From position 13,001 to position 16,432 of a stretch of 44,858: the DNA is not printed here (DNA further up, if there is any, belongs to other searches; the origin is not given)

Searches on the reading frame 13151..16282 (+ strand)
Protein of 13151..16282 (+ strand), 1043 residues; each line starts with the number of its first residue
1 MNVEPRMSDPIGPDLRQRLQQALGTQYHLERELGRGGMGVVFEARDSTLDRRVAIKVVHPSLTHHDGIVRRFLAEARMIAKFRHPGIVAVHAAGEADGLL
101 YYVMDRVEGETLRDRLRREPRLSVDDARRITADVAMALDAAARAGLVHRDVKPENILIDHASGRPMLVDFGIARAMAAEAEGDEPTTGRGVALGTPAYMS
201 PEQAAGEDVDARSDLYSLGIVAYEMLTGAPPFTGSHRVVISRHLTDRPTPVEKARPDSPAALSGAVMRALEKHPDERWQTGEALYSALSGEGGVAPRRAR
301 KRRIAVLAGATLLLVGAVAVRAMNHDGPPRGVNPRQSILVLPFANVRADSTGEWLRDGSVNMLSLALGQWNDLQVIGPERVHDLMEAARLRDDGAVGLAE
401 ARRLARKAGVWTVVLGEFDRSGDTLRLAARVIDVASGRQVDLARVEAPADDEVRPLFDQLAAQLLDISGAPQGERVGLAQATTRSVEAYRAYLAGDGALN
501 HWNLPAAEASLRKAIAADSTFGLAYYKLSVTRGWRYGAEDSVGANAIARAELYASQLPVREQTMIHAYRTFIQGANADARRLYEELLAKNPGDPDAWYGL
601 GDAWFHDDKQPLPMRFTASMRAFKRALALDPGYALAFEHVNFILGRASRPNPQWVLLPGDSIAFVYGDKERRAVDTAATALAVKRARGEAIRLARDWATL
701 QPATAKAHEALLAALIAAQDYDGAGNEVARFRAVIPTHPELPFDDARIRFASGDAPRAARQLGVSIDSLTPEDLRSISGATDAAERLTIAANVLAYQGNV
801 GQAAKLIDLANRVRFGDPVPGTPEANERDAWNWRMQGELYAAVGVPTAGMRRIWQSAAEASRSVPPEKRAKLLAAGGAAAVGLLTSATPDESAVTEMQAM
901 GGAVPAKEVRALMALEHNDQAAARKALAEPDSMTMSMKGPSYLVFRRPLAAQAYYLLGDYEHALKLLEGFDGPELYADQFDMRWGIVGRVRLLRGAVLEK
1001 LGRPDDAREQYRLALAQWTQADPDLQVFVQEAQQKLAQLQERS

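Call 54: search_protein_families(library=pfam, proteins=[window:13151-16282:+], max_evalue=0.0001)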
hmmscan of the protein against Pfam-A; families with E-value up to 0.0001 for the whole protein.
window:13151-16282:+ (1043 aa): 9 families
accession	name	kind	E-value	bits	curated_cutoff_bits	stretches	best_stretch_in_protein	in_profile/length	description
PF00069.31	Pkinase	-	2e-44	152.4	31.7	1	27-247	1-212/263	Protein kinase domain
PF07714.23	PK_Tyr_Ser-Thr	-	6.2e-30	104.8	23.1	1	28-278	2-249/258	Protein tyrosine and serine/threonine kinase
PF13414.12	TPR_11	-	2.4e-08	34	26.8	0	571-603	5-37/42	TPR repeat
PF13428.12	TPR_14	-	1.8e-07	31.6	23.5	0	573-602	14-43/44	Tetratricopeptide repeat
PF13431.12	TPR_17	-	3.4e-07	30.4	24.4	0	582-602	1-21/34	Tetratricopeptide repeat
PF13432.12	TPR_16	-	4.3e-07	30.7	32.7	1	574-633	11-64/65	Tetratricopeptide repeat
PF00515.34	TPR_1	-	2.2e-06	27.7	27.8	0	993-1016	6-29/34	Tetratricopeptide repeat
PF01636.29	APH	-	8.6e-06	26.1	23.2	0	129-174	149-198/239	Phosphotransferase enzyme family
PF03109.22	ABC1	-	4.2e-05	23.2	22.9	0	103-179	146-220/244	ABC1 atypical kinase-like domain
